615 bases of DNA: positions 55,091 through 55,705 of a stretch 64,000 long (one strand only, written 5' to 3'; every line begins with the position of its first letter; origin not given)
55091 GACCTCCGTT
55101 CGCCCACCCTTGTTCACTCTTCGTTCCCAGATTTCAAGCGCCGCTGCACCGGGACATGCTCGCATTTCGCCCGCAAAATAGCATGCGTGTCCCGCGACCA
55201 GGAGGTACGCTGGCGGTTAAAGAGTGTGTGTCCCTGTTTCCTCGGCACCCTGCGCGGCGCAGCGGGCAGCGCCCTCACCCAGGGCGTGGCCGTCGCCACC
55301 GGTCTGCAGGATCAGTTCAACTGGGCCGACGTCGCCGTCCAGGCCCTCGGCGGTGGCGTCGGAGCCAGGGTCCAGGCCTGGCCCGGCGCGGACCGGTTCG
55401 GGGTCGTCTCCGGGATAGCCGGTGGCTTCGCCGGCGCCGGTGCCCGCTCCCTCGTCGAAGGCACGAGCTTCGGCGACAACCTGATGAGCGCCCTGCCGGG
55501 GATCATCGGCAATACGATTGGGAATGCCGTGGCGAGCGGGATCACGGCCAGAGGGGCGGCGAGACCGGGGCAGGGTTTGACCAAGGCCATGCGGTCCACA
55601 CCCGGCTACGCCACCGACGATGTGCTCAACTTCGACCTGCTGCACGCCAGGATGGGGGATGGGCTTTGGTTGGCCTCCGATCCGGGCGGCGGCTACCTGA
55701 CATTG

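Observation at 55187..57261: Orphaned polymorphic-toxin C-terminal module with an ATGA-coupled, low-GC immunity-like gene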

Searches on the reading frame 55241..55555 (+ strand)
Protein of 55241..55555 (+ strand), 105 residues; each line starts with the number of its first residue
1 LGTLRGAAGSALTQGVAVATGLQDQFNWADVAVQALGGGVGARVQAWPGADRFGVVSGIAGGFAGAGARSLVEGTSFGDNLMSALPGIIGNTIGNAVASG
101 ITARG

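Call 28: find_related_loci(query=A2, collection=genome_contigs, flank=10000)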
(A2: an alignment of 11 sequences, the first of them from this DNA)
Query A2 (105 aa) in genome_contigs; peptide patterns used: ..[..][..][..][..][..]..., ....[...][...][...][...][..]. (x = any residue, [..] = any of these).
404 stretches matched a pattern; 300 encode a relative of the query (tblastn E <= 1e-3); the best 80 are kept; 78 distinct loci.
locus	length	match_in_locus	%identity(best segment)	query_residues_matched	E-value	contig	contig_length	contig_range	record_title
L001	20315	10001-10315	53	5-104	9e-24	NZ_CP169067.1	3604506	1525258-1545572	Brevundimonas intermedia strain CCUG 45022 chromosome, complete genome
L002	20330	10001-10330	45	4-104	2e-23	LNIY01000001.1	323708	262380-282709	Caulobacter vibrioides strain T5M6 contig_1, whole genome shotgun sequence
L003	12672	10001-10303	58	4-102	2e-23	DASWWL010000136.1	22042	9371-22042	MAG TPA_asm: Novosphingobium sp. isolate SMAG_U3655 k141_731192, whole genome shotgun sequence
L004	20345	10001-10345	47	3-97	2e-23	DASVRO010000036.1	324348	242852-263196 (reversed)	MAG TPA_asm: Allosphingosinicella sp. isolate SMAG_U3238 k141_577962, whole genome shotgun sequence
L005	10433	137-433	54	4-104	5e-23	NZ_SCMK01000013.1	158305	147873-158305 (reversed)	Sphingomonas sp. 1F27F7B NODE_13_length_158305_cov_20.549370, whole genome shotgun sequence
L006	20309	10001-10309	53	2-101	3e-22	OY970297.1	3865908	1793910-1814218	MAG: uncultured Alphaproteobacteria bacterium isolate MFD05747.bin.2.145 genome assembly, chromosome: 1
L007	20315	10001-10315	52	4-101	1e-21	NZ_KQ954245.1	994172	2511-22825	Novosphingobium fuchskuhlense strain FNE08-7 PRJNA299317_s002, whole genome shotgun sequence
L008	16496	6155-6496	46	1-104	2e-21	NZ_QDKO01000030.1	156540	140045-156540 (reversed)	Caulobacter radicis strain 695 NODE_13_length_156540_cov_67.7433, whole genome shotgun sequence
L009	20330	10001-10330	45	2-101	3e-21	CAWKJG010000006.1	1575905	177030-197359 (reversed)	MAG: uncultured Alphaproteobacteria bacterium isolate MFD01916.bin.1.10 genome assembly, contig: contig_568, whole genom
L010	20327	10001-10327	50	2-101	3e-21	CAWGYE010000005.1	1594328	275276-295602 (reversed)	MAG: uncultured Alphaproteobacteria bacterium isolate MFD09206.bin.2.54 genome assembly, contig: contig_982, whole genom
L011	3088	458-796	46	6-105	4e-21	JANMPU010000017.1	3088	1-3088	MAG: Sphingomonas sp. isolate OTE_51_metabat_400 OTE_51_k141_2128790, whole genome shotgun sequence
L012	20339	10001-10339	44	1-102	7e-21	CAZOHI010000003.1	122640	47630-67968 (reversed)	MAG TPA_asm: uncultured Caulobacter sp. isolate SRP344714_co1_2 genome assembly, contig: NODE_348_length_122640_cov_22.1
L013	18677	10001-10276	54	5-98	1e-20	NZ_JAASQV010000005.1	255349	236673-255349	Sphingomonas leidyi strain DSM 4733 Ga0373306_05, whole genome shotgun sequence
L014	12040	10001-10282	55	4-99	3e-20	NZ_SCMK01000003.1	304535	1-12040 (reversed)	Sphingomonas sp. 1F27F7B NODE_3_length_304535_cov_19.727359, whole genome shotgun sequence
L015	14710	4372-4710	43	2-104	7e-20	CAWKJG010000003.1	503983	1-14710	MAG: uncultured Alphaproteobacteria bacterium isolate MFD01916.bin.1.10 genome assembly, contig: contig_17008, whole gen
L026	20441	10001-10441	53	2-98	9e-19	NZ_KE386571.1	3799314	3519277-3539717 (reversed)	Sphingomonas phyllosphaerae FA2 SphspDRAFT_scaffold1.1, whole genome shotgun sequence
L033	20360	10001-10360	45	5-104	6e-18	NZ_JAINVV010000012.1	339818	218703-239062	Sphingomonas colocasiae strain JCM 31229 Scaffold7_1, whole genome shotgun sequence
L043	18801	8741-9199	51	5-98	5e-17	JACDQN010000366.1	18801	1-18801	MAG: Sphingopyxis sp. isolate Bin6 k141_10199, whole genome shotgun sequence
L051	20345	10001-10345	45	2-105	9e-17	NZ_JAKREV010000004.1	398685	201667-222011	Sphingomonas hankookensis strain KCTC 22579 NODE_4, whole genome shotgun sequence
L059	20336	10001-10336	51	5-103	4e-16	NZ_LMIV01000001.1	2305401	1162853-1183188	Sphingomonas sp. Root241 contig_1, whole genome shotgun sequence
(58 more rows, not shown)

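Call 40: search_protein_families(library=pfam, proteins=[L001:44-11794:+, L001:11794-12516:+, L001:12567-15176:+], max_evalue=0.001)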
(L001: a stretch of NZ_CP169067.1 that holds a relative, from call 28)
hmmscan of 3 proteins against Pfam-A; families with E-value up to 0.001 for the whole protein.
L001:44-11794:+ (3917 aa): 2 families
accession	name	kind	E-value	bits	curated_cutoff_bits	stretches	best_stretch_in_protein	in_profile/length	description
PF05593.20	RHS_repeat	-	1.1e-132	430.9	22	11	983-1019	1-36/38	RHS Repeat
PF01476.26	LysM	-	1.1e-07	32.1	20.9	1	3093-3139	1-43/43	LysM domain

L001:11794-12516:+ (241 aa): 0 families

L001:12567-15176:+ (870 aa): 2 families
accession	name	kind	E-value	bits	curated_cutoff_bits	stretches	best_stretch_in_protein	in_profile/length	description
PF15649.12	Tox-REase-7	-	5.5e-14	52.6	25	1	748-838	1-83/84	Restriction endonuclease fold toxin 7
PF01476.26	LysM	-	1.8e-08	34.6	20.9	1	154-200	1-43/43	LysM domain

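Call 89: search_protein_families(library=pfam, proteins=[L026:1592-4291:+, L033:1082-3781:+, L059:4793-7492:+, L043:4118-6817:+, L051:1226-3925:+], max_evalue=0.01)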
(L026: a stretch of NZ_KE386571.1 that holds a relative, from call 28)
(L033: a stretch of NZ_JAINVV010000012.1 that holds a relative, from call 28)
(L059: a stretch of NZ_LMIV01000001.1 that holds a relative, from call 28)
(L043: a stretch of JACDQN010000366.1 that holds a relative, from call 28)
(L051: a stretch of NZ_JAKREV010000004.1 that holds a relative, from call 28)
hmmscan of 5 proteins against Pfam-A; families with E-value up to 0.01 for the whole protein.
L026:1592-4291:+ (900 aa): 3 families
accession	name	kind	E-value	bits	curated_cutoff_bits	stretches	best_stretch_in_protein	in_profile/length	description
PF05593.20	RHS_repeat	-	6.2e-45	151.2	22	6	384-421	1-38/38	RHS Repeat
PF20148.4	DUF6531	-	7.1e-06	26.7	24.1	1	64-138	5-74/74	Domain of unknown function (DUF6531)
PF13860.13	FlgD_ig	-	0.00059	20.2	27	0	219-296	8-77/79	FlgD Ig-like domain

L033:1082-3781:+ (900 aa): 2 families
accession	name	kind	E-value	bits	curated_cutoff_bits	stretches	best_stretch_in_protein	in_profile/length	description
PF05593.20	RHS_repeat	-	6.8e-32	109.6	22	3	778-810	1-33/38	RHS Repeat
PF20148.4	DUF6531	-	0.00025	21.7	24.1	1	87-162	4-73/74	Domain of unknown function (DUF6531)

L059:4793-7492:+ (900 aa): 1 family
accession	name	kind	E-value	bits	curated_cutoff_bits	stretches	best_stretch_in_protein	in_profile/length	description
PF05593.20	RHS_repeat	-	8e-51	170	22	8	375-408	1-34/38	RHS Repeat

L043:4118-6817:+ (900 aa): 2 families
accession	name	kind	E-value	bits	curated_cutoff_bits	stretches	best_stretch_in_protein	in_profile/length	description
PF05593.20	RHS_repeat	-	5.8e-40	135.4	22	4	290-320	1-31/38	RHS Repeat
PF20041.5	DUF6443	-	0.0033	18.1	27.8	0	699-741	25-65/137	Domain of unknown function (DUF6443)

L051:1226-3925:+ (900 aa): 2 families
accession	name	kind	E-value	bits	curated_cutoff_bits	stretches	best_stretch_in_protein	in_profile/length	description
PF05593.20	RHS_repeat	-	7.5e-50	166.9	22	7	430-462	1-33/38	RHS Repeat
PF20148.4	DUF6531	-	0.0068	17.2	24.1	0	124-196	4-69/74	Domain of unknown function (DUF6531)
